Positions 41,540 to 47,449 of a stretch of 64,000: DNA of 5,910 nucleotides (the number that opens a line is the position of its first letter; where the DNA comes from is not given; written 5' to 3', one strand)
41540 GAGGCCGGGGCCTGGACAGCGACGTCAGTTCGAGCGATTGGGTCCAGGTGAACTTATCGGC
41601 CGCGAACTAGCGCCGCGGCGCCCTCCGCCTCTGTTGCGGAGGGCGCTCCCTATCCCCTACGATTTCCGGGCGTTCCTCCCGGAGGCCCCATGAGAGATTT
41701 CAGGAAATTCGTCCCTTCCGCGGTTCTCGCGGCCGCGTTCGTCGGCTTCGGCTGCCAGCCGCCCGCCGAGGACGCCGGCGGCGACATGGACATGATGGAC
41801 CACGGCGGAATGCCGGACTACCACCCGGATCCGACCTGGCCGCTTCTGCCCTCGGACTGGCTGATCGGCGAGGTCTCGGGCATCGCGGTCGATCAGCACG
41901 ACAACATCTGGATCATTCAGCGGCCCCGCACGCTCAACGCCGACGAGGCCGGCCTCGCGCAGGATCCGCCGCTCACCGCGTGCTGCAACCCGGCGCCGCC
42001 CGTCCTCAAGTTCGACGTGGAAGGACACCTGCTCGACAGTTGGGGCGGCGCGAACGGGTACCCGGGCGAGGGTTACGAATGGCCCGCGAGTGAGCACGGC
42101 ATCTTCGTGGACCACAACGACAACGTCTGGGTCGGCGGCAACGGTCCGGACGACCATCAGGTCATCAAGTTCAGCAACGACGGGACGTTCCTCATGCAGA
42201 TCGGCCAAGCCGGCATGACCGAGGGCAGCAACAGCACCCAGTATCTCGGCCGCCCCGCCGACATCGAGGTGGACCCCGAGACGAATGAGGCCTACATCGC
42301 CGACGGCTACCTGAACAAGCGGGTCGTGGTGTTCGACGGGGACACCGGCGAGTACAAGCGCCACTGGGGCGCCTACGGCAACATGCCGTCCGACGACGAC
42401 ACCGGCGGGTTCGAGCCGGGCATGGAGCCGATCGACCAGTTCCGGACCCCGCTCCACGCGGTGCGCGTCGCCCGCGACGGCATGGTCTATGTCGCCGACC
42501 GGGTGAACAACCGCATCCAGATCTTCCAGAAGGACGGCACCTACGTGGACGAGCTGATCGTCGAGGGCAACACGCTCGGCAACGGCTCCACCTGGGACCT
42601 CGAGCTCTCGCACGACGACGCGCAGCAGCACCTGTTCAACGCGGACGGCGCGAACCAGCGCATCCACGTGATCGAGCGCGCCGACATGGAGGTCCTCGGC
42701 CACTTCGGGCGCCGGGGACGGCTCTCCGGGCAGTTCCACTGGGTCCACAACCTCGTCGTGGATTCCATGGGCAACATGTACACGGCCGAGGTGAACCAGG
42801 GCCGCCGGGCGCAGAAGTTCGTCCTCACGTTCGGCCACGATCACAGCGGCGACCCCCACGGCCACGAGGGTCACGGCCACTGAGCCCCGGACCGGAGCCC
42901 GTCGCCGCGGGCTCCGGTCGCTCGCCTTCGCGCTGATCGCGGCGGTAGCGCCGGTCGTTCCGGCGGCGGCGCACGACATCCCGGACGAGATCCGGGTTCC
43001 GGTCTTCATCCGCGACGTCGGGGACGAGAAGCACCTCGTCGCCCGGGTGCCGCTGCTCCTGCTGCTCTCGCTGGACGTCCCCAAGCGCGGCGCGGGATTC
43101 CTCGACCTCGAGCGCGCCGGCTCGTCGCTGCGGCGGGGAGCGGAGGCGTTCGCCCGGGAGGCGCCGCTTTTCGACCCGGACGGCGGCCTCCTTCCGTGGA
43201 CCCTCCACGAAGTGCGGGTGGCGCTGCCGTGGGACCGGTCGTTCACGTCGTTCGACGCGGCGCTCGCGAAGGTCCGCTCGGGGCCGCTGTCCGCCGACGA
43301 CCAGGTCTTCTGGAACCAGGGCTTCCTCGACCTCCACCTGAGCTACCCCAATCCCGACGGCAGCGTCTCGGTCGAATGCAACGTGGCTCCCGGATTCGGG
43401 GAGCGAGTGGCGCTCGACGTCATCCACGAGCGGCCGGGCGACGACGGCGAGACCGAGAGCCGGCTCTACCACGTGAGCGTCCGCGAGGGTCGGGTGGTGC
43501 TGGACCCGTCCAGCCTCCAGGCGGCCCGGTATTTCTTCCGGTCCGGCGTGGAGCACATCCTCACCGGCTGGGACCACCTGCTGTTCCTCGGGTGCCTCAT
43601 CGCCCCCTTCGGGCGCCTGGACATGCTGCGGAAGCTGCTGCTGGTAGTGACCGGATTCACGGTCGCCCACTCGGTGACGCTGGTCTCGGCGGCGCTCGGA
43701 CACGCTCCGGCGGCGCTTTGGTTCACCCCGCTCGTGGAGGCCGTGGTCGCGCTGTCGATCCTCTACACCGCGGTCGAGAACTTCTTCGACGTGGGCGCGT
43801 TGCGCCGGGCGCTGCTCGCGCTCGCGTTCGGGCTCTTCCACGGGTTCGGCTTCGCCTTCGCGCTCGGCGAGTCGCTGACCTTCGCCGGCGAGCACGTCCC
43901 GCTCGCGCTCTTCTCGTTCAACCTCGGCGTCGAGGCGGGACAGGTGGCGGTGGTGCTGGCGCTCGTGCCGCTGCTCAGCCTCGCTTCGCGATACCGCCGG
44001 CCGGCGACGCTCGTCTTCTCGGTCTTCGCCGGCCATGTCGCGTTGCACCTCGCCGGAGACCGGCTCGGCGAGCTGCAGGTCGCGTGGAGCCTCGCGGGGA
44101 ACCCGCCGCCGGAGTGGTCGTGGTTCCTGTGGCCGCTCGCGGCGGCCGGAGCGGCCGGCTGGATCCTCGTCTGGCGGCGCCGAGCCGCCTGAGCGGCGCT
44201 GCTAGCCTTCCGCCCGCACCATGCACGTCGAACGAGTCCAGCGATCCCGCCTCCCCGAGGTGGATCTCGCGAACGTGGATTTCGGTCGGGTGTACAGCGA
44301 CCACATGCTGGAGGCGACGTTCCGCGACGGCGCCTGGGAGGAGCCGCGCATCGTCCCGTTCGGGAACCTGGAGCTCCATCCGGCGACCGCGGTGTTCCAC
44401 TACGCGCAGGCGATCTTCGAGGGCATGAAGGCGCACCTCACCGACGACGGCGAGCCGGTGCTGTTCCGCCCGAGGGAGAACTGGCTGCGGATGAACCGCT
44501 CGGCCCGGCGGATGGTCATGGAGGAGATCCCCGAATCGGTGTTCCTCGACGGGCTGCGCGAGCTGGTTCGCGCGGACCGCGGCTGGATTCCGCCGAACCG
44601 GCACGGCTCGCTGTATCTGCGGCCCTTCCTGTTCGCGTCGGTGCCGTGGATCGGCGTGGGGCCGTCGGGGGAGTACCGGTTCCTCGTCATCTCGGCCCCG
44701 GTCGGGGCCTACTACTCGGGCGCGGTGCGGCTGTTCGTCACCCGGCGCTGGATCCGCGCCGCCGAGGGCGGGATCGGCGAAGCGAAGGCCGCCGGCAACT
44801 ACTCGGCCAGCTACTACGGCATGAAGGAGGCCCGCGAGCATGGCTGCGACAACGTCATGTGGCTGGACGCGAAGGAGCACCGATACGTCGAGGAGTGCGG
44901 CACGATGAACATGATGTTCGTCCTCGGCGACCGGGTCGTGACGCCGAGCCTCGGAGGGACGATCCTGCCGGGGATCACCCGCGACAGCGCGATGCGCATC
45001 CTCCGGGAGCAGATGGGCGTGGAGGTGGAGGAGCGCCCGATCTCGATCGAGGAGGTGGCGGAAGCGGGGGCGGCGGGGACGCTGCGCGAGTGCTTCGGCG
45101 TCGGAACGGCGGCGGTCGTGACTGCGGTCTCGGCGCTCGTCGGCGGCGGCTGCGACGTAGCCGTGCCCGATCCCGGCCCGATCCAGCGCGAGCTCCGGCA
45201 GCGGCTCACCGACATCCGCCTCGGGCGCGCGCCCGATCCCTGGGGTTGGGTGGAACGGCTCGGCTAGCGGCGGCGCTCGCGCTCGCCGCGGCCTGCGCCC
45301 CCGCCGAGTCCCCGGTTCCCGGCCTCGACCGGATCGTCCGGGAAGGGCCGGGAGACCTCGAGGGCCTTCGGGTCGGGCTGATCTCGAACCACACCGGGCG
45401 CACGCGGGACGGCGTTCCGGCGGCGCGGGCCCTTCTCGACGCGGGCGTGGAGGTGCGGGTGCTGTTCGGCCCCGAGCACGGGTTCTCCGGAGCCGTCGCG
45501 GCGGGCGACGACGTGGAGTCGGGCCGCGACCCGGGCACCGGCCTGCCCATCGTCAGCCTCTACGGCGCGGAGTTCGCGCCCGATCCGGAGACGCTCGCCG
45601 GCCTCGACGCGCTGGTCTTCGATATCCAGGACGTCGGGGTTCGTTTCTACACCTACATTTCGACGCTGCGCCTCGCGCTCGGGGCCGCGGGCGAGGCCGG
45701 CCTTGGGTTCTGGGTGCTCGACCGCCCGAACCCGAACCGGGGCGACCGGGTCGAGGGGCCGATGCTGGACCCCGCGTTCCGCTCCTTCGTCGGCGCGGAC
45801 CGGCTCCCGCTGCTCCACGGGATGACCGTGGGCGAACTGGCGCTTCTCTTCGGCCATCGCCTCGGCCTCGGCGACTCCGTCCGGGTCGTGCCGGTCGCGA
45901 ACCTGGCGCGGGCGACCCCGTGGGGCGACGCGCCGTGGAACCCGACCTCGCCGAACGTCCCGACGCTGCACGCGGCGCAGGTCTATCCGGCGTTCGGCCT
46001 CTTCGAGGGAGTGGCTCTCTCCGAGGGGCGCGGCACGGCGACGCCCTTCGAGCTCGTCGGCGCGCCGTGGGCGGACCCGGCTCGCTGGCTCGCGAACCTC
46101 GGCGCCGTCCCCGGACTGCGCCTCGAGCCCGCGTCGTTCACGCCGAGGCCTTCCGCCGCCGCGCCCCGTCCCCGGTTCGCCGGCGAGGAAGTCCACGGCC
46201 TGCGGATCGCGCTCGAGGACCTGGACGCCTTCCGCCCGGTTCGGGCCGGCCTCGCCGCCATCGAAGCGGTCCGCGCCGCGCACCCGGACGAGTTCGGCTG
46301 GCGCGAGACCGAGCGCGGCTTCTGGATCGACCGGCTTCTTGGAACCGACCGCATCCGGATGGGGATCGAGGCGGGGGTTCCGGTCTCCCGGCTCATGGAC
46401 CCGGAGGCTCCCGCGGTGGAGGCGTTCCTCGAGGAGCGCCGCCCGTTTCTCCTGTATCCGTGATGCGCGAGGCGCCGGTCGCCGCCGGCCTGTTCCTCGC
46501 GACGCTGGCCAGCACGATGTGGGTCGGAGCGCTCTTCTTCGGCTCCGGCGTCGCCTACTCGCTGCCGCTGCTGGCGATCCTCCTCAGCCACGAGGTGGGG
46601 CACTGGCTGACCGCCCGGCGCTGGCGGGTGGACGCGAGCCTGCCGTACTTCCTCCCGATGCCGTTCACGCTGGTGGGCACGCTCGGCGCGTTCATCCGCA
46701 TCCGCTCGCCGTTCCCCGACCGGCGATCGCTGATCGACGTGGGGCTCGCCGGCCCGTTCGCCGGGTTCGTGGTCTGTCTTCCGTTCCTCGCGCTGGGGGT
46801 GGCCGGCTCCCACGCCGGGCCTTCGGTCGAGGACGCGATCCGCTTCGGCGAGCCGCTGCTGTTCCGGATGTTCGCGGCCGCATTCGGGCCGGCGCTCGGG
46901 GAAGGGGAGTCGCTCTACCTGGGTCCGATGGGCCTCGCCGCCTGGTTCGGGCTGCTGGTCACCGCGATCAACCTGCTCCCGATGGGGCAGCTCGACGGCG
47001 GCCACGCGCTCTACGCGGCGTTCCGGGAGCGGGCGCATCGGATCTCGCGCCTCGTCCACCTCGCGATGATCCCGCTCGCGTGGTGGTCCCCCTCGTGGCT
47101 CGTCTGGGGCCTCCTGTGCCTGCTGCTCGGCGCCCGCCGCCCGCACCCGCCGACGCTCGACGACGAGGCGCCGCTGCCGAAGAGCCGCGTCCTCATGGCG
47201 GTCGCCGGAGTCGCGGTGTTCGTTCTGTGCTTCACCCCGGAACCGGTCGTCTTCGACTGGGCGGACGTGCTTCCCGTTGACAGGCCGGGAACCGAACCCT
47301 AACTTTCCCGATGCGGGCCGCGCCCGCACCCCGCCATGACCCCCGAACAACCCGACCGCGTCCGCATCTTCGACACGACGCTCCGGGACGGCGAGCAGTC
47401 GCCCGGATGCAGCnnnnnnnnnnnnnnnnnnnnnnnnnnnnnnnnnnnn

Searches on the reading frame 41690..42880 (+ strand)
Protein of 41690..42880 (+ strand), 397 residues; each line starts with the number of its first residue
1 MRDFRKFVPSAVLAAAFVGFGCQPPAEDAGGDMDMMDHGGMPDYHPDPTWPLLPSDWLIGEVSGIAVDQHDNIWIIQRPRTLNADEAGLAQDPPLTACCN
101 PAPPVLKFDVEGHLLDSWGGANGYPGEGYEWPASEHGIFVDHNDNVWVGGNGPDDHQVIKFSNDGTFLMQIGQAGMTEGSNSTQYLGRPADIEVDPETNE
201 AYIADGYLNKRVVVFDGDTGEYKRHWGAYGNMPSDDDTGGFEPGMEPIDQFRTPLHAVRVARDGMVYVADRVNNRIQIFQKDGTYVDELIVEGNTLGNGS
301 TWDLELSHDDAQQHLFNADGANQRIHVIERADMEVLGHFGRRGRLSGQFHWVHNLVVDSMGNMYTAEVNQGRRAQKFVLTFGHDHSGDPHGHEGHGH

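Call 43: search_protein_families(library=pfam, proteins=[window:41690-42880:+], max_evalue=0.0001)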
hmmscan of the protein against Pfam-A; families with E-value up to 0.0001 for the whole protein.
window:41690-42880:+ (397 aa): 1 family
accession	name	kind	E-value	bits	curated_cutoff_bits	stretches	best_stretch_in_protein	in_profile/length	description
PF01436.27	NHL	-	6.7e-07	29.5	20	0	256-279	5-28/28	NHL repeat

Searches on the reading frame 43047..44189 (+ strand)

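Call 43: search_protein_families(library=pfam, proteins=[window:43047-44189:+], max_evalue=0.0001)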
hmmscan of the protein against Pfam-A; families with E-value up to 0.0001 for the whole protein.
window:43047-44189:+ (381 aa): 1 family
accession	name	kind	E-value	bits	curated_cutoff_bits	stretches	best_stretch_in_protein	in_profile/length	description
PF13795.12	HupE_UreJ_2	-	8e-38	130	24.5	1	163-313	1-152/156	HupE / UreJ protein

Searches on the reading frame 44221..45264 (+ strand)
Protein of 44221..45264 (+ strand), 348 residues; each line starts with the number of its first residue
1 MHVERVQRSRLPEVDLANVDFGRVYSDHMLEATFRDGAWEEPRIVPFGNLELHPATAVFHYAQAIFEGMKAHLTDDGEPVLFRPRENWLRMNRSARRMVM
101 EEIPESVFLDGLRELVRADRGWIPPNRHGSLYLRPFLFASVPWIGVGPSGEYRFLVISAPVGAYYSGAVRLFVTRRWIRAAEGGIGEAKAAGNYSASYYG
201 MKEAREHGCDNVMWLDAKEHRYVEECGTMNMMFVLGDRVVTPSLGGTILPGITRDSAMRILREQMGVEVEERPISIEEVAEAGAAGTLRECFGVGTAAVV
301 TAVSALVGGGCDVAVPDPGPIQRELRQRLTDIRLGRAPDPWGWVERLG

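Call 43: search_protein_families(library=pfam, proteins=[window:44221-45264:+], max_evalue=0.0001)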
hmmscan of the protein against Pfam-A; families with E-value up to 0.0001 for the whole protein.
window:44221-45264:+ (348 aa): 1 family
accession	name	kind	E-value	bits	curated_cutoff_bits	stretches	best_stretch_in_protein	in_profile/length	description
PF01063.24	Aminotran_4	-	1.3e-29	104.1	28.5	1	65-304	2-221/223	Amino-transferase class IV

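Call 86: search_protein_families(library=ncbifam, proteins=[window:44221-45264:+], max_evalue=1e-10)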
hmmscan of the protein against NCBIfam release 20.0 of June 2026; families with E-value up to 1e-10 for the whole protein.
window:44221-45264:+ (348 aa): 8 families
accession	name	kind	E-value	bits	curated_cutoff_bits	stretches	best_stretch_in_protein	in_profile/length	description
NF009897.0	PRK13357.1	equivalog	1.6e-119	398.9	307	1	11-347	15-357/358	branched-chain amino acid aminotransferase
TIGR01123.1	ilvE_II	equivalog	2e-99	332.5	250.05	1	39-346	1-312/313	branched-chain-amino-acid transaminase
NF005146.0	PRK06606.1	equivalog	1.4e-44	152.3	279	1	36-346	7-305/307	branched-chain amino acid transaminase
TIGR01122.1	ilvE_I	equivalog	4.3e-36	124.6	245.55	1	39-345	1-296/298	branched-chain-amino-acid transaminase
NF005726.0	PRK07544.1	equivalog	3e-24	85.7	396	1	35-306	9-266/295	branched-chain amino acid aminotransferase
NF009896.0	PRK13356.1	equivalog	4.4e-20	72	262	1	31-305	8-260/287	branched-chain amino acid aminotransferase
NF006185.0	PRK08320.1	subfamily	1.5e-13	50.6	363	1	59-331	26-281/292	branched-chain amino acid aminotransferase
NF005209.0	PRK06680.1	subfamily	2.8e-13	49.4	320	1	202-331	161-279/286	D-amino-acid transaminase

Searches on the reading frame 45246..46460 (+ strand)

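Call 43: search_protein_families(library=pfam, proteins=[window:45246-46460:+], max_evalue=0.0001)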
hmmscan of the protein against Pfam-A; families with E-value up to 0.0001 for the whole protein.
window:45246-46460:+ (405 aa): 2 families
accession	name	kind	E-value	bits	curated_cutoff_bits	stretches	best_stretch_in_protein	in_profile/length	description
PF07075.17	NamZ_N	-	2.5e-68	229.9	26.9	1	43-241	1-202/203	Exo-beta-N-acetylmuramidase NamZ, N-terminal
PF20732.2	NamZ_C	-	3e-39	135.7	25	1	246-404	2-152/152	Exo-beta-N-acetylmuramidase NamZ, C-terminal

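Call 86: search_protein_families(library=ncbifam, proteins=[window:45246-46460:+], max_evalue=1e-10)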
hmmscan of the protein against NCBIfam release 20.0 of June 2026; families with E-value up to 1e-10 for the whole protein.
window:45246-46460:+ (405 aa): 0 families

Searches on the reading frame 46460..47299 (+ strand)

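Call 43: search_protein_families(library=pfam, proteins=[window:46460-47299:+], max_evalue=0.0001)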
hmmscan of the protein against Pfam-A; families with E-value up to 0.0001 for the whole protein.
window:46460-47299:+ (280 aa): 1 family
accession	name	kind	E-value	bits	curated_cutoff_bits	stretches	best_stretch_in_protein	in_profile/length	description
PF02163.28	Peptidase_M50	-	5.9e-20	72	27.2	1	34-195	3-201/221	Peptidase family M50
